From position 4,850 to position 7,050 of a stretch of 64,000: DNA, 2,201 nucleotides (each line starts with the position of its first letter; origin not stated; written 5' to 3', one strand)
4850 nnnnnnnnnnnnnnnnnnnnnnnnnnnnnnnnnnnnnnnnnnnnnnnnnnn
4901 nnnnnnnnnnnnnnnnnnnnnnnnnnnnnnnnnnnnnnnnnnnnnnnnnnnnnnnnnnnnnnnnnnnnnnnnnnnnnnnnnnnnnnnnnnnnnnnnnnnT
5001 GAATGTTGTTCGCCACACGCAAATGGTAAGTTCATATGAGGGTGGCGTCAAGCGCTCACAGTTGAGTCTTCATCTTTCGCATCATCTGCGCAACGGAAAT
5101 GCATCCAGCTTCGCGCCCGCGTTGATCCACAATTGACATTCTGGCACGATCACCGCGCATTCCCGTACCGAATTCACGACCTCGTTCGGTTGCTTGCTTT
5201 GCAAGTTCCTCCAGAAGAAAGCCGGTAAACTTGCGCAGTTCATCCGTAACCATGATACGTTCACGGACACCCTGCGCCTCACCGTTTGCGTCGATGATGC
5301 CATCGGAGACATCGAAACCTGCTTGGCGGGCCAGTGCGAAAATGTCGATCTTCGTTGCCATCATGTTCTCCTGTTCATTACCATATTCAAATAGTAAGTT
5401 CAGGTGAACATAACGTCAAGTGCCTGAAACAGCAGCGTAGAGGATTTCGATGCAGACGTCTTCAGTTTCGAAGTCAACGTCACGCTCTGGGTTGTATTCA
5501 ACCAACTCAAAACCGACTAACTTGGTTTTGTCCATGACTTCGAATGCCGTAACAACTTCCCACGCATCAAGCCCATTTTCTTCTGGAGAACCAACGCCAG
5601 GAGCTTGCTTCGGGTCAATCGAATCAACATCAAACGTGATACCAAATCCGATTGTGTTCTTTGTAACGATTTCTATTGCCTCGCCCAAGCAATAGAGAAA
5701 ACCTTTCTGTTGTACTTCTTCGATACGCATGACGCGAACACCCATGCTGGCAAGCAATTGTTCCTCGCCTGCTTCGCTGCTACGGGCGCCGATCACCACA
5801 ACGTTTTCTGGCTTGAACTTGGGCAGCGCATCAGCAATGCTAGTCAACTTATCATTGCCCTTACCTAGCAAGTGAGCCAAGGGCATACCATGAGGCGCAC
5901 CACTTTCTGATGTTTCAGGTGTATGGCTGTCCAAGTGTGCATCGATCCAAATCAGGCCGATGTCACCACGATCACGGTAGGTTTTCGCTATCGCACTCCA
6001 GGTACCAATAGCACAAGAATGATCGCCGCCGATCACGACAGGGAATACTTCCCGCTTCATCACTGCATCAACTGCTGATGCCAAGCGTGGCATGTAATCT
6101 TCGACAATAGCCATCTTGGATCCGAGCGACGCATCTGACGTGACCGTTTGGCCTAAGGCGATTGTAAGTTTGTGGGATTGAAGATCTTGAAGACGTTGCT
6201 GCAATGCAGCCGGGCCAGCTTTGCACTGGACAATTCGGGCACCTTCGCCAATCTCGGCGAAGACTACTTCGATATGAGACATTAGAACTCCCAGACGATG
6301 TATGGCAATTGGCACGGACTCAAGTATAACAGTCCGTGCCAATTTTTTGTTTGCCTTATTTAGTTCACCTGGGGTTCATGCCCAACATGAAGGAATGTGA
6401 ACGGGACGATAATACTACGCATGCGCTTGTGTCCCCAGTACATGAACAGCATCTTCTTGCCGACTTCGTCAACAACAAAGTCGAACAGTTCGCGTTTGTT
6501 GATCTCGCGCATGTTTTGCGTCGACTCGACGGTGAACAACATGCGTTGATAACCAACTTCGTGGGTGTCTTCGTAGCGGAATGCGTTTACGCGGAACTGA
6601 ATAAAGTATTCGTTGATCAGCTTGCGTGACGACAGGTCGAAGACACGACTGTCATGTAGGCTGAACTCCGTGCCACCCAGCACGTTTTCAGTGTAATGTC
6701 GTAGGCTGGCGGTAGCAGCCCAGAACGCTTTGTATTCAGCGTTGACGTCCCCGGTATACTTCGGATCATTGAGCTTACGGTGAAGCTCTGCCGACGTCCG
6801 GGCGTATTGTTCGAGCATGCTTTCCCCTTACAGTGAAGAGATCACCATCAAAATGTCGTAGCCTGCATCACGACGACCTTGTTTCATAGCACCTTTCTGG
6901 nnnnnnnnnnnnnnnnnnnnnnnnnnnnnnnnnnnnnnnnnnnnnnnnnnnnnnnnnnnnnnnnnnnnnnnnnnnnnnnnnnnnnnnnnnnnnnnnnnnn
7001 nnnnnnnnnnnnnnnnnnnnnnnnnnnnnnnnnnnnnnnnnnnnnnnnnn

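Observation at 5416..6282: Polyamine-metabolism theme: agmatinase/arginase-family ureohydrolase (5416-6282) plus AdoMetDC-like gene (48328-48693) whose SD is buried in a stem-loop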

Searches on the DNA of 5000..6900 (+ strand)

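Call 8: search_dna_similar(query=window:5000-6900:+, collection=phages, mode=near, max_rows=25)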
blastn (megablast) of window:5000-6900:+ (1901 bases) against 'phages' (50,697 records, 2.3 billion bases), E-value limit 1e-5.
No match.
